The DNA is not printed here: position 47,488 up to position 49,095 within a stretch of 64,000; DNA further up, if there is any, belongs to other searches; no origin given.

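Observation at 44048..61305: SARP/STAND-regulated acyl-chain cluster with two atypical KASIII, two AMP-ligases, a FabG-like reductase and three hydrolases; possible head-to-head condensation or alkyl-metabolite pathway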

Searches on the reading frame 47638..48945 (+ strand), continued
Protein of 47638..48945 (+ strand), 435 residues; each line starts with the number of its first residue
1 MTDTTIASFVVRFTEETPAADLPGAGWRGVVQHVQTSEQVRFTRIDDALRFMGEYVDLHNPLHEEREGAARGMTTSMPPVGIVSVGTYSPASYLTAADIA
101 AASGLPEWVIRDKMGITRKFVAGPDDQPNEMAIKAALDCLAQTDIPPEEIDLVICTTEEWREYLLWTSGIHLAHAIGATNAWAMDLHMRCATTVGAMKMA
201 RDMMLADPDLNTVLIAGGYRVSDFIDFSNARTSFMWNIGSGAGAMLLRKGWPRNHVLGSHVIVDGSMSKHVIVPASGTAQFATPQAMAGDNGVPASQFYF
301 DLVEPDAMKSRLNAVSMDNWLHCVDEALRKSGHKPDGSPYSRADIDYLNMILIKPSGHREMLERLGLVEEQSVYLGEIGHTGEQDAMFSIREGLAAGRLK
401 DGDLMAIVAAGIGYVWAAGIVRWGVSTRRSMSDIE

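Call 29: find_encoding_contigs(protein=P0128, flank=10000, max_places=2)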
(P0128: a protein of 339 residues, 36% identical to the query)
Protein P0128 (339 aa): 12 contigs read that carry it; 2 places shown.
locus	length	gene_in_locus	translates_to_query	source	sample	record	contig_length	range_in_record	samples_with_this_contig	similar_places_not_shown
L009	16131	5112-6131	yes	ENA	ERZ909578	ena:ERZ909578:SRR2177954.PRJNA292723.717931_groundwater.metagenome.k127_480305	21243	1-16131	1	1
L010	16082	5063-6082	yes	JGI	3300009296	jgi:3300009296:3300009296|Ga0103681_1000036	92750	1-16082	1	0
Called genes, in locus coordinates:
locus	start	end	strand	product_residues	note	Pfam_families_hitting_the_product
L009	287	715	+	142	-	PF13193:AMP-binding_C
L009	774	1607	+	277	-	PF00378:ECH_1, PF16113:ECH_2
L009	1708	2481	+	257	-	PF00005:ABC_tran, PF13304:AAA_21 (faint), PF12399:BCA_ABC_TP_C (weak)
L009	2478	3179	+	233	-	PF02463:SMC_N (faint), PF00005:ABC_tran, PF13304:AAA_21 (faint)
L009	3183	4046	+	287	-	PF02653:BPD_transp_2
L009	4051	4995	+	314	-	PF02653:BPD_transp_2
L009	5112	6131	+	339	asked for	PF08545:ACP_syn_III, PF08541:ACP_syn_III_C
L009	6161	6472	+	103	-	-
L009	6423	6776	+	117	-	PF03241:HpaB (weak)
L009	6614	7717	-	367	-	PF09752:ABHD18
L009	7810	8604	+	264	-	-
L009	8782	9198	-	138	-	PF14539:DUF4442 (weak), PF03061:4HBT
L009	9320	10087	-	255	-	PF13677:MotB_plug, PF00691:OmpA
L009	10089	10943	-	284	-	PF20560:MotA_N, PF01618:MotA_ExbB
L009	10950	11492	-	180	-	PF07238:PilZ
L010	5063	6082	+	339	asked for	PF08545:ACP_syn_III, PF08541:ACP_syn_III_C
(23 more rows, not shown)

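Call 30: find_encoding_contigs(protein=P0121, flank=10000, max_places=2)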
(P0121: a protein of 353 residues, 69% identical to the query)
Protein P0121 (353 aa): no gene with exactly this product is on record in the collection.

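Call 31: find_encoding_contigs(protein=P0129, flank=10000, max_places=2)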
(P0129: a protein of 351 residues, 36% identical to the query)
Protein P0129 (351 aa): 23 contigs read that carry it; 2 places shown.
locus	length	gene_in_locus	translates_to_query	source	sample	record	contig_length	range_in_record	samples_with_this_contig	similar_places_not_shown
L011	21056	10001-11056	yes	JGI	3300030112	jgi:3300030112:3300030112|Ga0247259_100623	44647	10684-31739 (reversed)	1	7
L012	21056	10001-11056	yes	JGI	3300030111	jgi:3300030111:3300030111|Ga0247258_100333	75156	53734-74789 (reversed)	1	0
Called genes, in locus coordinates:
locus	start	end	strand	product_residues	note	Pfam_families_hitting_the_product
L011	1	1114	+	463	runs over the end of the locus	PF00206:Lyase_1, PF14698:ASL_C2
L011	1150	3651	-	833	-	PF01326:PPDK_N, PF00391:PEP-utilizers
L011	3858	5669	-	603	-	-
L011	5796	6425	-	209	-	-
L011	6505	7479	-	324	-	PF13187:Fer4_9 (faint), PF00037:Fer4 (faint), PF13484:Fer4_16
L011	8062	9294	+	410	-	PF02771:Acyl-CoA_dh_N, PF02770:Acyl-CoA_dh_M, PF00441:Acyl-CoA_dh_1, PF08028:Acyl-CoA_dh_2, PF22924:ACOX_C_alpha1 (faint)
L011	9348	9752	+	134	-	PF01575:MaoC_dehydratas, PF13452:FAS1_DH_region (weak)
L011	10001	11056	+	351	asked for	PF08545:ACP_syn_III, PF08541:ACP_syn_III_C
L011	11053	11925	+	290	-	PF02653:BPD_transp_2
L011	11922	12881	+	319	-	PF02653:BPD_transp_2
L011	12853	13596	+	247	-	PF00005:ABC_tran, PF12399:BCA_ABC_TP_C (weak)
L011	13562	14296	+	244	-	PF00005:ABC_tran, PF13304:AAA_21 (faint)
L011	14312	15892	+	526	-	PF00501:AMP-binding, PF13193:AMP-binding_C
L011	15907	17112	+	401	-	PF13433:Peripla_BP_5, PF13458:Peripla_BP_6, PF01094:ANF_receptor, PF13433:Peripla_BP_5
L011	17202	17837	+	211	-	PF00440:TetR_N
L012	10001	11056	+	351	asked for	PF08545:ACP_syn_III, PF08541:ACP_syn_III_C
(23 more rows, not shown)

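Call 32: find_encoding_contigs(protein=P0272, flank=10000, max_places=1)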
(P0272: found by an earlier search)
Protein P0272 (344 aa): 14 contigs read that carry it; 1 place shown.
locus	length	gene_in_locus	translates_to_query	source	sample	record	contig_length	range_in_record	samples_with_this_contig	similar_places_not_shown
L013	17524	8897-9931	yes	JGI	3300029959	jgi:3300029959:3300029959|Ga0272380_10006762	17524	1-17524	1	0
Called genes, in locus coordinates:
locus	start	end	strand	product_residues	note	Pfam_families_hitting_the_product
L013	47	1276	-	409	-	PF00155:Aminotran_1_2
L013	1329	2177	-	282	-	PF00899:ThiF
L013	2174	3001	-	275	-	PF01026:TatD_DNase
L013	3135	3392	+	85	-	-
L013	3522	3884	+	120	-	PF03551:PadR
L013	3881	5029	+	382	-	-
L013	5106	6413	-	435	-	PF02550:AcetylCoA_hydro, PF13336:AcetylCoA_hyd_C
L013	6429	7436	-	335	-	PF00108:Thiolase_N (faint), PF08545:ACP_syn_III, PF08541:ACP_syn_III_C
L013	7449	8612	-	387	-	PF00440:TetR_N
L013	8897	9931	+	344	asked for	PF08545:ACP_syn_III, PF08541:ACP_syn_III_C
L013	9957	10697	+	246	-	PF00106:adh_short, PF08659:KR, PF13561:adh_short_C2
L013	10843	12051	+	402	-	PF13433:Peripla_BP_5, PF13458:Peripla_BP_6, PF01094:ANF_receptor (weak)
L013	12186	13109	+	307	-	PF02653:BPD_transp_2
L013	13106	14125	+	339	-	PF02653:BPD_transp_2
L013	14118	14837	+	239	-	PF00005:ABC_tran, PF12399:BCA_ABC_TP_C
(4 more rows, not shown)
